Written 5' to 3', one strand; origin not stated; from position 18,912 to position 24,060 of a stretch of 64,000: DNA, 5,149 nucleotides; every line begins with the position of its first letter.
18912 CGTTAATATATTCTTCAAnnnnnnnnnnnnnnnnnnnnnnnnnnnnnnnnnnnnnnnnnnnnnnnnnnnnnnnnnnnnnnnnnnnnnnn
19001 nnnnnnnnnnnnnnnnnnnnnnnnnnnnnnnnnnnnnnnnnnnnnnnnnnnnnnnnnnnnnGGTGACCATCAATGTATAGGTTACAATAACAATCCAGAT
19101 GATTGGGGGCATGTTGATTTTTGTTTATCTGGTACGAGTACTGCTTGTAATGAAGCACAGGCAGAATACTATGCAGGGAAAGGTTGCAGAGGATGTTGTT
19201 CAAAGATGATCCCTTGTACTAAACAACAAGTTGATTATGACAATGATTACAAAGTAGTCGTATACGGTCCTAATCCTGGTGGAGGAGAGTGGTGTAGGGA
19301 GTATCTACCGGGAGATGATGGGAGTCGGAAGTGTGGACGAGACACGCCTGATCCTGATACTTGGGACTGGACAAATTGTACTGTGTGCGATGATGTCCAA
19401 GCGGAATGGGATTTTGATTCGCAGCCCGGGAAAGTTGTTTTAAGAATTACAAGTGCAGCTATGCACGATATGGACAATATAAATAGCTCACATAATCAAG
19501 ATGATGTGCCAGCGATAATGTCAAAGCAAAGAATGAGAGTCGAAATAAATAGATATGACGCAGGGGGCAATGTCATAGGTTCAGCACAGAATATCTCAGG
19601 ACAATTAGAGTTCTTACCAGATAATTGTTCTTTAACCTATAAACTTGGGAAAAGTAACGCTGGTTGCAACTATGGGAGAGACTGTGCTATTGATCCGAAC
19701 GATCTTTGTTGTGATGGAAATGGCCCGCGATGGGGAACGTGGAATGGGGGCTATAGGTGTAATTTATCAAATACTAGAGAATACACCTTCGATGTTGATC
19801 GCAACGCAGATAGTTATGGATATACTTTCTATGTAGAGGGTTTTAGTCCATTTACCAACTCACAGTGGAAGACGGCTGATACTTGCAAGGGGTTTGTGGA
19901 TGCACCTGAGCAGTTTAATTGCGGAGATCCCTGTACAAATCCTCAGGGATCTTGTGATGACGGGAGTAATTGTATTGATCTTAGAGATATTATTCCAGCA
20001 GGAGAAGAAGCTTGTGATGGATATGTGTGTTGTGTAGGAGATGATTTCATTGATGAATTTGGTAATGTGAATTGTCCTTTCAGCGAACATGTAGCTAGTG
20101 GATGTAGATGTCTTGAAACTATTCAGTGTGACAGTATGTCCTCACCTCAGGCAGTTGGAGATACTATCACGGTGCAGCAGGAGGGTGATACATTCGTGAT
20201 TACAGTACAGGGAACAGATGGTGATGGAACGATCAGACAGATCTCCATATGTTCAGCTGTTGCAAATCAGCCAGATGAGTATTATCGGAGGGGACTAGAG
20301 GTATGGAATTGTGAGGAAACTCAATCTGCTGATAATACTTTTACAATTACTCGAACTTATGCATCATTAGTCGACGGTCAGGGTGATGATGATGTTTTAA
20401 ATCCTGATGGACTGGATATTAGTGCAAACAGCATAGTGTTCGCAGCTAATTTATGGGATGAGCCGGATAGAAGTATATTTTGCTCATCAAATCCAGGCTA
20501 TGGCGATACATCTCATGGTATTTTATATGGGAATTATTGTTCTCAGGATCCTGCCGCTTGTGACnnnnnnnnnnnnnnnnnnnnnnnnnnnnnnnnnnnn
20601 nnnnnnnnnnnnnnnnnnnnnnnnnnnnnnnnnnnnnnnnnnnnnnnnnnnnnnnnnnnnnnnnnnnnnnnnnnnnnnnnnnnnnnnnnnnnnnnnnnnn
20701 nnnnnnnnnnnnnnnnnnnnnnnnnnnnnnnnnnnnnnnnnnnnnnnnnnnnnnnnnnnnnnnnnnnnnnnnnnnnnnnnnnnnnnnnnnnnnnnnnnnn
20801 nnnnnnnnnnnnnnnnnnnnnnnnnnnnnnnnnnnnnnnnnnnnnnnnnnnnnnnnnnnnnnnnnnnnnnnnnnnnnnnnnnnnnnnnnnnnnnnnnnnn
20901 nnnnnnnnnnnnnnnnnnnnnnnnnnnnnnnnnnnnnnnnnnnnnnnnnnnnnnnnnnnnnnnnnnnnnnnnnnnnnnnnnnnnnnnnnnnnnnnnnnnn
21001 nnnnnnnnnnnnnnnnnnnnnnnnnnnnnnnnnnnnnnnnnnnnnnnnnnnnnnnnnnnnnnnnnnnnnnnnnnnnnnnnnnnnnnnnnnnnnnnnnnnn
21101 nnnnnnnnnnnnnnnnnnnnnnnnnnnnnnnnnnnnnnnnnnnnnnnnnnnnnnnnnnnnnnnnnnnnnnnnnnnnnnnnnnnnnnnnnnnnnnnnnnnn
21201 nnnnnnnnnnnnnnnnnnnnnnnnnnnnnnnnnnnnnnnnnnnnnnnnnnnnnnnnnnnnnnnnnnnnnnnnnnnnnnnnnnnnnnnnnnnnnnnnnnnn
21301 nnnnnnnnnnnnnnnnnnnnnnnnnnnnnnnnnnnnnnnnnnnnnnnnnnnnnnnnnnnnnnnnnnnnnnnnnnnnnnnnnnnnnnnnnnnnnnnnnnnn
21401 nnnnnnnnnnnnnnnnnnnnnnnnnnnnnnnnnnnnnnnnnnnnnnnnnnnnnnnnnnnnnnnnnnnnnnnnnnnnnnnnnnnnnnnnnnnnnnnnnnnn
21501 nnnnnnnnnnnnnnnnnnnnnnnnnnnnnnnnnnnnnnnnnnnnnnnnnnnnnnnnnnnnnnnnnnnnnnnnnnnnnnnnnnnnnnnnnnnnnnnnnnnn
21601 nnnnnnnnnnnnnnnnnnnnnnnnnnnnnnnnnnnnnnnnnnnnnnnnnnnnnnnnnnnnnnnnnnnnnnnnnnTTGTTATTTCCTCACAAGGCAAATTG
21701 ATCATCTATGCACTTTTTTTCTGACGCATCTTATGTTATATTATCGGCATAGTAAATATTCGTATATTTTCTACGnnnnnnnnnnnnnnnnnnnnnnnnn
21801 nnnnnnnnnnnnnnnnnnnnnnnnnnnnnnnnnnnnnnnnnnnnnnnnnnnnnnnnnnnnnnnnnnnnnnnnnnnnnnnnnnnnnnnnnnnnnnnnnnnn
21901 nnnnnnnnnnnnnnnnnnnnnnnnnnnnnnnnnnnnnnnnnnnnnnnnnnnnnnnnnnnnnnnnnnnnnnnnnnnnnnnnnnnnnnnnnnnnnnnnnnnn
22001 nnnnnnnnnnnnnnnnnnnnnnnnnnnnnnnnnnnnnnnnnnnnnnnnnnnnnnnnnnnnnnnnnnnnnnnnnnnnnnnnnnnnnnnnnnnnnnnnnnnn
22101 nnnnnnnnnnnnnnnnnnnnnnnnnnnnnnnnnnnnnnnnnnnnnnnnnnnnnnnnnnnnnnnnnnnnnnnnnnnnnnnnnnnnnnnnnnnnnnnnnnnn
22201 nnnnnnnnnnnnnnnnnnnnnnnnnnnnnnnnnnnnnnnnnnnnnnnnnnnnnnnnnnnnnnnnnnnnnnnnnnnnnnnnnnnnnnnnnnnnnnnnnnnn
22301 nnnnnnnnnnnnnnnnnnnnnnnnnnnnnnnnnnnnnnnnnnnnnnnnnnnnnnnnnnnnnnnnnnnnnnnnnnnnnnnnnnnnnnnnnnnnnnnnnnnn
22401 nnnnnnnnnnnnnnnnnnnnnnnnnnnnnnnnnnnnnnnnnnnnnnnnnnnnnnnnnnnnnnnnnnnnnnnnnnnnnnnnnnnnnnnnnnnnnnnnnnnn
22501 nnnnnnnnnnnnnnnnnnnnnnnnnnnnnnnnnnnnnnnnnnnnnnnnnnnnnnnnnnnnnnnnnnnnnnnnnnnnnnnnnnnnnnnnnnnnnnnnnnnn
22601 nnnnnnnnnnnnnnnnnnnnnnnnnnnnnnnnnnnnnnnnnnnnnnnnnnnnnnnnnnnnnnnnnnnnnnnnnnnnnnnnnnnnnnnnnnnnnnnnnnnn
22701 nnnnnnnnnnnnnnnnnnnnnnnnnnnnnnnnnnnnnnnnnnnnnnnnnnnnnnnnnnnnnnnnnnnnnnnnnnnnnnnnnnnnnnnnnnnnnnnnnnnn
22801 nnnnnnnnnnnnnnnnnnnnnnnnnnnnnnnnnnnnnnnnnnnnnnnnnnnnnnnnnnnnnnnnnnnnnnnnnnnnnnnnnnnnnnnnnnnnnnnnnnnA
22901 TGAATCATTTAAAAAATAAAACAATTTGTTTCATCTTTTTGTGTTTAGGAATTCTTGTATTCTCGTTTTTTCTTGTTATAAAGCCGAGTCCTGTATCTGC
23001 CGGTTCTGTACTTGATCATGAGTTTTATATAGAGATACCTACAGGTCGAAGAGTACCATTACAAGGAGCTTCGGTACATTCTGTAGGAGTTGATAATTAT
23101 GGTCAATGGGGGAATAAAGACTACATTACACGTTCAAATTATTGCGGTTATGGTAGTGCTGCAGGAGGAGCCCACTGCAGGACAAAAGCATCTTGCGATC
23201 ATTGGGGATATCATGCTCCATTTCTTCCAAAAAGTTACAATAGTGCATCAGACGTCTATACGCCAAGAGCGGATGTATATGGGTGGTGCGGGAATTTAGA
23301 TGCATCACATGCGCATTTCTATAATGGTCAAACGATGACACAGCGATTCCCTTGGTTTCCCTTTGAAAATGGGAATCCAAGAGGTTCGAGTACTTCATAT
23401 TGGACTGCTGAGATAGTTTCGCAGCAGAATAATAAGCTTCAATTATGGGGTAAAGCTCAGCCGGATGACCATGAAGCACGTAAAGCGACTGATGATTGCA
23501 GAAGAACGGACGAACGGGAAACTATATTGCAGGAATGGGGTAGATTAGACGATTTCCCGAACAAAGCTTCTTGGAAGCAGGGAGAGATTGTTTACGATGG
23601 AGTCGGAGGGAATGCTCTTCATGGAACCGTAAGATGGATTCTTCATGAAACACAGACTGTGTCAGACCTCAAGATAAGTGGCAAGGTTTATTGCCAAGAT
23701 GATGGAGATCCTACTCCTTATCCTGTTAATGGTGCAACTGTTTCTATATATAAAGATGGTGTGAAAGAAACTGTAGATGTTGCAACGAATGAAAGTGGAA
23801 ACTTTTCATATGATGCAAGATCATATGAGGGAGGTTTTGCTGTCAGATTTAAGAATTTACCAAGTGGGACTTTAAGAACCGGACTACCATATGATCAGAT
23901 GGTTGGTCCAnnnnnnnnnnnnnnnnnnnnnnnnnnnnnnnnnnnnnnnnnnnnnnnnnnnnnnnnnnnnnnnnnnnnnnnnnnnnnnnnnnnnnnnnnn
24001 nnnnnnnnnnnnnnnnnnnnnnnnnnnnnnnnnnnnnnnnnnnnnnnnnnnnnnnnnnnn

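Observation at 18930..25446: Mosaic three-gene cluster of Cys-rich giant surface proteins with a conserved DUF11-like-TM-'KERFEKK' C-terminal cassette and a separately shared N-terminal anchor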

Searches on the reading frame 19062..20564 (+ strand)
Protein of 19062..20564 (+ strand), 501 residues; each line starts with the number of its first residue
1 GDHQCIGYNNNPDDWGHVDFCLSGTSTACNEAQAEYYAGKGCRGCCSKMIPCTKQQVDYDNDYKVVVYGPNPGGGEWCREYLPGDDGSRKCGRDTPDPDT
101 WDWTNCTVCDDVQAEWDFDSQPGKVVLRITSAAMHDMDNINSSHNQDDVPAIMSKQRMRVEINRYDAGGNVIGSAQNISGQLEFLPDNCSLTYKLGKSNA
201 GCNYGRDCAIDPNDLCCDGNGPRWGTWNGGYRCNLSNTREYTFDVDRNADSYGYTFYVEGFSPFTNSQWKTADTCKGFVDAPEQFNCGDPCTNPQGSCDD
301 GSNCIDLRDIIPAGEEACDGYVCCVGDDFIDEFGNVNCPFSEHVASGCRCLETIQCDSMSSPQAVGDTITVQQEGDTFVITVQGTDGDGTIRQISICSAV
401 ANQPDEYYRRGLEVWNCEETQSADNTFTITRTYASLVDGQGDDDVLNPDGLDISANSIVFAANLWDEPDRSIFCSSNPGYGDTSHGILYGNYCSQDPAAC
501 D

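Call 94: search_solved_structures(query=window:19062-20564:+, max_evalue=10)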
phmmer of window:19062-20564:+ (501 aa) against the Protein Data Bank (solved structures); distinct sequences matched with E-value up to 10: 0.

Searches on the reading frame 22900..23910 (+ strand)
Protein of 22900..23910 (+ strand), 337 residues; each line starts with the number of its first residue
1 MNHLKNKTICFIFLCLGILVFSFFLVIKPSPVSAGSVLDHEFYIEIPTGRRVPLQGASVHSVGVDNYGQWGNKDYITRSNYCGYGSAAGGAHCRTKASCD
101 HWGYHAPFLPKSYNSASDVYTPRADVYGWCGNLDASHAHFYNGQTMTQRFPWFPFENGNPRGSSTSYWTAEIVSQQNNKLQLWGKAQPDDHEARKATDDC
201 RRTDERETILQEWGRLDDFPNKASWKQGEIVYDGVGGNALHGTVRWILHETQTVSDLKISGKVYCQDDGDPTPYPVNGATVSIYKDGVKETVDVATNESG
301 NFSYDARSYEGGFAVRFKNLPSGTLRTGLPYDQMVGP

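Call 58: find_homologous_proteins(query=window:22900-23910:+, max_evalue=0.001)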
Query window:22900-23910:+: 1177 candidates shared short words with the query, none scored E <= 0.001.

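Call 93: search_solved_structures(query=A5, max_evalue=10)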
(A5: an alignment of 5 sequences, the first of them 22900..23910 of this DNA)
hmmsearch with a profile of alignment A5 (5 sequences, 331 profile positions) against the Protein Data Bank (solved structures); distinct sequences matched with E-value up to 10: 1.
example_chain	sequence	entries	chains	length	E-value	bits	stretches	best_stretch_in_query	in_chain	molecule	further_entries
2auw_A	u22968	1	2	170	0.19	13.9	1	204-250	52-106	hypothetical protein NE0471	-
